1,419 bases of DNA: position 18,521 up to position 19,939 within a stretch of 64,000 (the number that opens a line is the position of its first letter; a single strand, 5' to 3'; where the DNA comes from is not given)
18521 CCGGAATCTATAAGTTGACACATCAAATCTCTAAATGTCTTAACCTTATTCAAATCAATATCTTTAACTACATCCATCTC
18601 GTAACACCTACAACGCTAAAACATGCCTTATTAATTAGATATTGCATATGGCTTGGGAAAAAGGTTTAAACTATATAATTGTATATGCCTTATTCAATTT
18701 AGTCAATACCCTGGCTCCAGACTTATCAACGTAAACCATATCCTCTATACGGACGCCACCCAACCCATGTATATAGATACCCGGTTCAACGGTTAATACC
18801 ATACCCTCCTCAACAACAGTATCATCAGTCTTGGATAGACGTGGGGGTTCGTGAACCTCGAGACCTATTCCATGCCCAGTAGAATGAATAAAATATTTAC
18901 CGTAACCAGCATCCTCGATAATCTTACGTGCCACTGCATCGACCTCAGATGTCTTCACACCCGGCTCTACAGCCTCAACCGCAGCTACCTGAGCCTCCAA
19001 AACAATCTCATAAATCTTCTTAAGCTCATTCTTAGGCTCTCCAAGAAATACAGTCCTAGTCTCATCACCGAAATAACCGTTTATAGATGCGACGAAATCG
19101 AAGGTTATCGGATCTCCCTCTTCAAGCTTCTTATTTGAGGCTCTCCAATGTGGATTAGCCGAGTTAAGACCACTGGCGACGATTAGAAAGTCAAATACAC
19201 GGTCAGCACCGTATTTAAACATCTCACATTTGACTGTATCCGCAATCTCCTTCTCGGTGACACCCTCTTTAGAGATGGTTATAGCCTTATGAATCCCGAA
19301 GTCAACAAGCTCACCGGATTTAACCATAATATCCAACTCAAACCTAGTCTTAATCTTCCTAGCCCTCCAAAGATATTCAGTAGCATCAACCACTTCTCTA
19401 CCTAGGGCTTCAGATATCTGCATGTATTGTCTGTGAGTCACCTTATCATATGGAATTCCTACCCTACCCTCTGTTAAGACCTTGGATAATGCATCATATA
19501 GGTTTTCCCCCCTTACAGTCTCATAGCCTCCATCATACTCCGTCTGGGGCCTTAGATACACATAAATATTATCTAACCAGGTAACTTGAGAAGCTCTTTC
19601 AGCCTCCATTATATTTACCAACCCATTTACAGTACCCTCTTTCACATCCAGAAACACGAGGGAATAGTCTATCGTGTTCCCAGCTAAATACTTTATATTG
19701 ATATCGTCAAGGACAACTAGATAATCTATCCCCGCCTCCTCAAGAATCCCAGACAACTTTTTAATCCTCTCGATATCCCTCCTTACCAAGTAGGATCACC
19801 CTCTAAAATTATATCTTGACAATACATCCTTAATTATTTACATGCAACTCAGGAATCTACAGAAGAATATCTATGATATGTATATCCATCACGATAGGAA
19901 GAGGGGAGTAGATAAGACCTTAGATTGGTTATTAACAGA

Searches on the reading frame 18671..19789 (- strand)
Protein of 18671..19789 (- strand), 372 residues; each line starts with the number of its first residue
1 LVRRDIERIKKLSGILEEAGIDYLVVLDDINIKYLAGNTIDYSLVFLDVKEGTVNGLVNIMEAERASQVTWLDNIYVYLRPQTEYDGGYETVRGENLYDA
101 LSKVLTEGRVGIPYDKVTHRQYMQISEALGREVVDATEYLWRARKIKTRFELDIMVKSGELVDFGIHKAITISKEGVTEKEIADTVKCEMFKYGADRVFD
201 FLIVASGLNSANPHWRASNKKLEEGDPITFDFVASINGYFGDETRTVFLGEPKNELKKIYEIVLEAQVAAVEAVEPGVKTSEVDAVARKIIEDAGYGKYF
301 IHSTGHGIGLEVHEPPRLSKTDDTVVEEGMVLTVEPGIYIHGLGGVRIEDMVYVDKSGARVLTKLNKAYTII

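Call 83: search_protein_families(library=pfam, proteins=[window:18671-19789:-], max_evalue=0.00001)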
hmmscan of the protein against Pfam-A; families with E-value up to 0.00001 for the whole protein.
window:18671-19789:- (372 aa): 2 families
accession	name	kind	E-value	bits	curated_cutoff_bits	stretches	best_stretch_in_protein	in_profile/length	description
PF00557.29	Peptidase_M24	-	3.8e-65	220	23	1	154-355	2-207/208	Metallopeptidase family M24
PF01321.24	Creatinase_N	-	3.1e-13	50.8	22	1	8-146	1-128/128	Creatinase/Prolidase N-terminal domain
